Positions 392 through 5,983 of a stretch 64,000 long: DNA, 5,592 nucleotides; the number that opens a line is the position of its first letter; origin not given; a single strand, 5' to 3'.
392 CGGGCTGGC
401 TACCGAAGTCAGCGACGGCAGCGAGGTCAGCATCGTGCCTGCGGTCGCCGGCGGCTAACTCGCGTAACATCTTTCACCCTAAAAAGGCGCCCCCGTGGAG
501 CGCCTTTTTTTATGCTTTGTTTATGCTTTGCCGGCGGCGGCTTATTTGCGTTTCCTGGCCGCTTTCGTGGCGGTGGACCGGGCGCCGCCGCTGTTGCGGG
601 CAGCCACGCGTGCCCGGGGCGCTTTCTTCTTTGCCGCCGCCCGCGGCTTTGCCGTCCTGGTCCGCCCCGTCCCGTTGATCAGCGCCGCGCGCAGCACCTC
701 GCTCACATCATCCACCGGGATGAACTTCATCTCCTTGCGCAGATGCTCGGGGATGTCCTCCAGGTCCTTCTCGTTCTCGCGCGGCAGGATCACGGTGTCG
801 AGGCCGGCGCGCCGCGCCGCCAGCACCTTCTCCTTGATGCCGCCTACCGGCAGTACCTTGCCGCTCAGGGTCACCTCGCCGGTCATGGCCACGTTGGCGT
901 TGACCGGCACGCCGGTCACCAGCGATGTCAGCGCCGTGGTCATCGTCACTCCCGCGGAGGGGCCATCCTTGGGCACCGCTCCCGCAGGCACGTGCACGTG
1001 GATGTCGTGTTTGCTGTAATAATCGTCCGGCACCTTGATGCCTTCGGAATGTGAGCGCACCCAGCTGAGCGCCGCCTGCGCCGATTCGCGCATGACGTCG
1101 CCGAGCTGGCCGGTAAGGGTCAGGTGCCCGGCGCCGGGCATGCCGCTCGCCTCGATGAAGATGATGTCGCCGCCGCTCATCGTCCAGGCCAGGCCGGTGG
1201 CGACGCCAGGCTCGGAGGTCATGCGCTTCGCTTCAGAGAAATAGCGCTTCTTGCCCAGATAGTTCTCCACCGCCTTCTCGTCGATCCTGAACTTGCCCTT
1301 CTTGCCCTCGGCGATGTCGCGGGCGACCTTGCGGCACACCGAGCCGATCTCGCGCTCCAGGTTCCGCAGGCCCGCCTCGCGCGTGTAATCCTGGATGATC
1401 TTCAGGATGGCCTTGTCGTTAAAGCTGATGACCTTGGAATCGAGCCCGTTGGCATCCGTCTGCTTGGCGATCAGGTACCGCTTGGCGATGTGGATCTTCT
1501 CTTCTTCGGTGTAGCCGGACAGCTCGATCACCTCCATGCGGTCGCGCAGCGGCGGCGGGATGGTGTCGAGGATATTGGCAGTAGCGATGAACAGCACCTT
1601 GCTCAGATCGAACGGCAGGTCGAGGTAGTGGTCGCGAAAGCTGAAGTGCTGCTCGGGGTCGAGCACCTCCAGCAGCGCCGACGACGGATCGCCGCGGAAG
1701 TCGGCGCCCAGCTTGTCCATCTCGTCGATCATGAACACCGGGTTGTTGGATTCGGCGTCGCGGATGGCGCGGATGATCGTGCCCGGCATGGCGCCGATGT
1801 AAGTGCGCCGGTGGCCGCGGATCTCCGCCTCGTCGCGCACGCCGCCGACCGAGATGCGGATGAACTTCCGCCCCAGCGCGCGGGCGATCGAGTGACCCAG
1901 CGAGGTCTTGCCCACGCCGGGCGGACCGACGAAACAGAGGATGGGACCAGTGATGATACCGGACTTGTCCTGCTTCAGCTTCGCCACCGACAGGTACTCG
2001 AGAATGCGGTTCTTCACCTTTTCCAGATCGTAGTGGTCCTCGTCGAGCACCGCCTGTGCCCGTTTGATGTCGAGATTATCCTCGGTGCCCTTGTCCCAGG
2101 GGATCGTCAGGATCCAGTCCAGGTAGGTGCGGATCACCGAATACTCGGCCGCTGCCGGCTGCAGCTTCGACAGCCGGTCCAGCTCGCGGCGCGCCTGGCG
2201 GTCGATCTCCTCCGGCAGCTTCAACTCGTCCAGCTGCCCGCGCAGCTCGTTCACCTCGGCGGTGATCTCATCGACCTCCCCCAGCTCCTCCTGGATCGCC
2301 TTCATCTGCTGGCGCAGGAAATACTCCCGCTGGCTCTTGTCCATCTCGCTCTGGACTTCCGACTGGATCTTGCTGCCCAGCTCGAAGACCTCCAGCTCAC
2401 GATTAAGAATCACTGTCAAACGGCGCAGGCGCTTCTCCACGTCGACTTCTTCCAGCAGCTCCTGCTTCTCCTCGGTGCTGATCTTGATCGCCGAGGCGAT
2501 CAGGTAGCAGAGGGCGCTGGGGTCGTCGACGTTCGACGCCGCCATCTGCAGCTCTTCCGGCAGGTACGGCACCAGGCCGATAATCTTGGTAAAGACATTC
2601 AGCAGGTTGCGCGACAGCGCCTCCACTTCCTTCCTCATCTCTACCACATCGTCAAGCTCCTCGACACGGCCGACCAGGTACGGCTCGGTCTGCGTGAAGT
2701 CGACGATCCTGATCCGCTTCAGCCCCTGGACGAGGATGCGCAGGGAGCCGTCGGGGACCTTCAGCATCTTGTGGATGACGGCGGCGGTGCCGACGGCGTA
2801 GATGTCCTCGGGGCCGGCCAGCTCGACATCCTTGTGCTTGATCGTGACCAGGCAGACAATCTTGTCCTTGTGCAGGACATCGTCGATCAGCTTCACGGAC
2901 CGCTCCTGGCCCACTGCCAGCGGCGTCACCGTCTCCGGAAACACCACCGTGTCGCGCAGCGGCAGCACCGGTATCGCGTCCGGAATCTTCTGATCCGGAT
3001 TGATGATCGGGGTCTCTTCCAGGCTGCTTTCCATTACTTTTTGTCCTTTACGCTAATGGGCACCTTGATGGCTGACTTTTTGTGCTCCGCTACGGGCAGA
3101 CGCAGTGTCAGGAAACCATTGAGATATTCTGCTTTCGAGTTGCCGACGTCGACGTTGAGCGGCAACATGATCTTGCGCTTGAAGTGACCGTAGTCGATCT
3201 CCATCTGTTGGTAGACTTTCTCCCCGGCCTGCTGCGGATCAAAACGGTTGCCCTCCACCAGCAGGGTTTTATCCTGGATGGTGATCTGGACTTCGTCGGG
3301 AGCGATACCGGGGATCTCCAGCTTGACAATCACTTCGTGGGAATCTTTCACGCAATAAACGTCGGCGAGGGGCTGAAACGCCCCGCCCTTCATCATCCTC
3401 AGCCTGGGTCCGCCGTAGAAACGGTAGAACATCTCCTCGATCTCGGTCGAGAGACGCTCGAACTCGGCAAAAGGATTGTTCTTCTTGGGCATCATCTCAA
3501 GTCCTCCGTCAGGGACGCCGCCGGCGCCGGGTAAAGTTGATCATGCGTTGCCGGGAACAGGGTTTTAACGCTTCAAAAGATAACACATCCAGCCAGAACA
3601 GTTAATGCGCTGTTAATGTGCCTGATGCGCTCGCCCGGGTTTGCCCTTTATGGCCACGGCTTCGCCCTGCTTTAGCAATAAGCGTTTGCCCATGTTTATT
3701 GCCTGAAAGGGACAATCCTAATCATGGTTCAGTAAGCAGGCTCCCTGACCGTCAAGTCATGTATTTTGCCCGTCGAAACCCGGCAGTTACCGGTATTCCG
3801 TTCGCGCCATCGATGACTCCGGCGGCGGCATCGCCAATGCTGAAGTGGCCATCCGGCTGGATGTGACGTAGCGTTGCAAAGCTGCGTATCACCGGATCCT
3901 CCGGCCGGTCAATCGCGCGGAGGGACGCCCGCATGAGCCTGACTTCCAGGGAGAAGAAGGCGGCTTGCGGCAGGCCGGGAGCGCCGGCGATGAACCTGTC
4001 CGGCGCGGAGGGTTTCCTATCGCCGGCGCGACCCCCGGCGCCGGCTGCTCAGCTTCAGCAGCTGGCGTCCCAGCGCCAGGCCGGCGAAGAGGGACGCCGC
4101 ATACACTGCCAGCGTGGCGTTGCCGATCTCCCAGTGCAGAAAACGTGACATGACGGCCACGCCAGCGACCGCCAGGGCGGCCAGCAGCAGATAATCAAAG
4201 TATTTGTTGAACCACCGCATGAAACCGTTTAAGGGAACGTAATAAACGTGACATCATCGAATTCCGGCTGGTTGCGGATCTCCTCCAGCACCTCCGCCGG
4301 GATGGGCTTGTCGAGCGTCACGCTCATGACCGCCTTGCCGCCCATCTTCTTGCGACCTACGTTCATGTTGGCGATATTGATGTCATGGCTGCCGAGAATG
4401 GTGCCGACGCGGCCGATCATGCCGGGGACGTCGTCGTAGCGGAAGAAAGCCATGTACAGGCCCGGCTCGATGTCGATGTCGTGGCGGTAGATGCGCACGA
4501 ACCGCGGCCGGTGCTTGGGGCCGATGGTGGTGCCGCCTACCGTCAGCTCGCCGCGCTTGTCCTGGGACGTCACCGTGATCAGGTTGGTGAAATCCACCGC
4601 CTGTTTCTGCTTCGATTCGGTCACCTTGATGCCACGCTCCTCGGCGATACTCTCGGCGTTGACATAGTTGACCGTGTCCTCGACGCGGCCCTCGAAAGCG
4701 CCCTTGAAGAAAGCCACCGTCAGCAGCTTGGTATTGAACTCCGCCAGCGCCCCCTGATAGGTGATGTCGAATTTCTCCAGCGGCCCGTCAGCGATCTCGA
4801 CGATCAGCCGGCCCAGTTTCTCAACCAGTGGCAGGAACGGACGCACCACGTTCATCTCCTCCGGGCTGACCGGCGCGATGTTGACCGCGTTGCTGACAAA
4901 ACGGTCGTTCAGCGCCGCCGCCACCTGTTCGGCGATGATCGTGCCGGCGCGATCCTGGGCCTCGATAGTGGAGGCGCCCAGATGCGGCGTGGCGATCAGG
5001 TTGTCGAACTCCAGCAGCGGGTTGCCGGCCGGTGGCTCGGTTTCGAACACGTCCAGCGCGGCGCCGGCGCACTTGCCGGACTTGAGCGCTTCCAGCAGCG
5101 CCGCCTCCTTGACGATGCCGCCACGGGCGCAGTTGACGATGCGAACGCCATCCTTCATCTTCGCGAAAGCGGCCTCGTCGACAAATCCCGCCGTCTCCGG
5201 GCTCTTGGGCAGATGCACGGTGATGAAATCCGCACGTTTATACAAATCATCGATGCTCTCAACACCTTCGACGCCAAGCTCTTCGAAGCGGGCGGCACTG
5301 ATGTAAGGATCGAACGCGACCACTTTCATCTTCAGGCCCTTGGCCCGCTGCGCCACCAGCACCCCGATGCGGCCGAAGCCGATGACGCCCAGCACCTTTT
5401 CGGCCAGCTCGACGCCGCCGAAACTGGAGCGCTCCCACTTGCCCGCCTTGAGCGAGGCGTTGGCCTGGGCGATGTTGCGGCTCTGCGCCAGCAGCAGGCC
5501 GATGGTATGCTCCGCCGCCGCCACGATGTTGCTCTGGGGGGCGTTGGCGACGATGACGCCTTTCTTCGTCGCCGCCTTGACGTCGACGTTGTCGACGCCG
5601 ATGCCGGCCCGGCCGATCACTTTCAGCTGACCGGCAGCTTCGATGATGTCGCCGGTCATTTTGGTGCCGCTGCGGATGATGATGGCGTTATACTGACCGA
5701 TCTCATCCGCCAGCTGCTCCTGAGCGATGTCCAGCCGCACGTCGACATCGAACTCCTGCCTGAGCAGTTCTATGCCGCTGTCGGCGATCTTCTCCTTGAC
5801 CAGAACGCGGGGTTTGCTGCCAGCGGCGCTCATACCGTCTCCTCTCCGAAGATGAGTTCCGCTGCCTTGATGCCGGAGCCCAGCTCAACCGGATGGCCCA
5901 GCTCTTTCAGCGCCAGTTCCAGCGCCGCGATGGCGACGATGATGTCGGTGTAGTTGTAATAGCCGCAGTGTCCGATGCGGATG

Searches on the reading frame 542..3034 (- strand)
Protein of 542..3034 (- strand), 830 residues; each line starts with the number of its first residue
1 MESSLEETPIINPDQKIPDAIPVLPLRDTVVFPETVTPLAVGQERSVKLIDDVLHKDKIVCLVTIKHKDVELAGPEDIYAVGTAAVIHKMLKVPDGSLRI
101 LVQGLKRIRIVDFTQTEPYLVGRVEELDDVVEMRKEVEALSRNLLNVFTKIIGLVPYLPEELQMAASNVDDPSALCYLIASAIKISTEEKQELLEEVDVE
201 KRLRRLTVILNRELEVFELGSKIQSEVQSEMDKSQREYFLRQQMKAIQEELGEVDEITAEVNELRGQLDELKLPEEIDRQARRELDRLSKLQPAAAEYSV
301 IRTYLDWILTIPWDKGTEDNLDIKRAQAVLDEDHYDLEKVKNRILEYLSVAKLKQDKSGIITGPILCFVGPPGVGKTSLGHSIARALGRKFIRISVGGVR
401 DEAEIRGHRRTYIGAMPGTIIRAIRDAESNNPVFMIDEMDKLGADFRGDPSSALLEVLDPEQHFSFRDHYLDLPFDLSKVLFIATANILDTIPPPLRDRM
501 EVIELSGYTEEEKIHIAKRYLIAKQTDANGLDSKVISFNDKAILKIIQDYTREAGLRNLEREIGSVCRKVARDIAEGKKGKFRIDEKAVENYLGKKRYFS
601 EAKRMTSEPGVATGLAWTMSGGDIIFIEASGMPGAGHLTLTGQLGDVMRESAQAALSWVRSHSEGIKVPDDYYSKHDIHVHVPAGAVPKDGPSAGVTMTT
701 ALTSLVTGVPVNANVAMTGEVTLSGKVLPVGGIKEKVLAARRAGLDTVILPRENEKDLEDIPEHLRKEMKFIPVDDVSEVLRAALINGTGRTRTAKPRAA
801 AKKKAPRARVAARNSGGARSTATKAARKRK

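Call 20: search_protein_families(library=pfam, proteins=[window:542-3034:-], max_evalue=0.00001)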
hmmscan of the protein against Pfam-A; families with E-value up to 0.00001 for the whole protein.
window:542-3034:- (830 aa): 6 families
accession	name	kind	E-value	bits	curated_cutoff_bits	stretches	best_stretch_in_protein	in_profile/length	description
PF05362.19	Lon_C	-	9.1e-91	303.4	21.1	1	584-786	2-204/205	Lon protease (S16) C-terminal proteolytic domain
PF02190.22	LON_substr_bdg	-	1.7e-52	178.7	28.7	1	21-212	2-200/200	ATP-dependent protease La (LON) substrate-binding domain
PF00004.35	AAA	-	4.5e-26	92.3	21.2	1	366-505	1-128/131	ATPase family associated with various cellular activities (AAA)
PF22667.2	Lon_lid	-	1.1e-23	83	27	1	528-580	2-55/57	Lon protease AAA+ ATPase lid domain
PF13541.12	ChlI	-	7.5e-09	36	27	1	632-754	6-121/121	Subunit ChlI of Mg-chelatase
PF07728.20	AAA_5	-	6.2e-07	29.9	22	1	366-500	2-139/139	AAA domain (dynein-related subfamily)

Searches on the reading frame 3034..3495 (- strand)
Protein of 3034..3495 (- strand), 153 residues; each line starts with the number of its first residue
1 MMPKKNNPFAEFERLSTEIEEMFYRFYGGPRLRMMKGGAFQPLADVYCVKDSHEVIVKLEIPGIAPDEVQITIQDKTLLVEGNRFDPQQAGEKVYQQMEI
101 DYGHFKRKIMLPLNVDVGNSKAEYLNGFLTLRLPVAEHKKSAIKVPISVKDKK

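Call 20: search_protein_families(library=pfam, proteins=[window:3034-3495:-], max_evalue=0.00001)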
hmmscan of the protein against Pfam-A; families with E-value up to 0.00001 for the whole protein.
window:3034-3495:- (153 aa): 1 family
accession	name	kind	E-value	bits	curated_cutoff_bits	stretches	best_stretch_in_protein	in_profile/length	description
PF00011.27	HSP20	-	4.5e-19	68.9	20.8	1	50-147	4-101/102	Hsp20/alpha crystallin family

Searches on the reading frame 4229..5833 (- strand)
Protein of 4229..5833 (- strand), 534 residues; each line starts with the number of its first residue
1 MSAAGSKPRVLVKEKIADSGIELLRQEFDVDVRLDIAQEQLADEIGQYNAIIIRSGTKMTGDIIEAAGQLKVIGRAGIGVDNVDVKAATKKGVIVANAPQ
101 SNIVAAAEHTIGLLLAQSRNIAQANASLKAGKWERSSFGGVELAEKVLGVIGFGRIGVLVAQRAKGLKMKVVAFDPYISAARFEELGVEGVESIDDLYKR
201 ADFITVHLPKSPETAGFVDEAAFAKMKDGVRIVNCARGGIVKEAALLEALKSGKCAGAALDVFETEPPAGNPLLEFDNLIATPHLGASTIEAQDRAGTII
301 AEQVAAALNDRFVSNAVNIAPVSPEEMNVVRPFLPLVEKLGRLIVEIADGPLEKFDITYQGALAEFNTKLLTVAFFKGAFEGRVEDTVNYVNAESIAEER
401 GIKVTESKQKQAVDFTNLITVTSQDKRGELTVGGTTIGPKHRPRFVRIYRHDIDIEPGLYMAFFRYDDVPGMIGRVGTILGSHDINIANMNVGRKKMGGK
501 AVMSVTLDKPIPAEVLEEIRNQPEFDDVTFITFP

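Call 20: search_protein_families(library=pfam, proteins=[window:4229-5833:-], max_evalue=0.00001)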
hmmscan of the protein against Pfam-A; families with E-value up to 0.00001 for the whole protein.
window:4229-5833:- (534 aa): 4 families
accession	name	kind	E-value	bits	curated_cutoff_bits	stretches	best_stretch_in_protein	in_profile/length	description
PF02826.25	2-Hacid_dh_C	-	1.2e-59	201.2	25.1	1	111-286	1-178/178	D-isomer specific 2-hydroxyacid dehydrogenase, NAD binding domain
PF00389.36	2-Hacid_dh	-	3.1e-34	118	24.6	1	10-318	1-134/134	D-isomer specific 2-hydroxyacid dehydrogenase, catalytic domain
PF19304.4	PGDH_inter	-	2.3e-30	105.6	27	1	330-448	2-118/119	D-3-phosphoglycerate dehydrogenase intervening domain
PF01842.31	ACT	-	3.2e-10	40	27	1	462-522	3-64/66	ACT domain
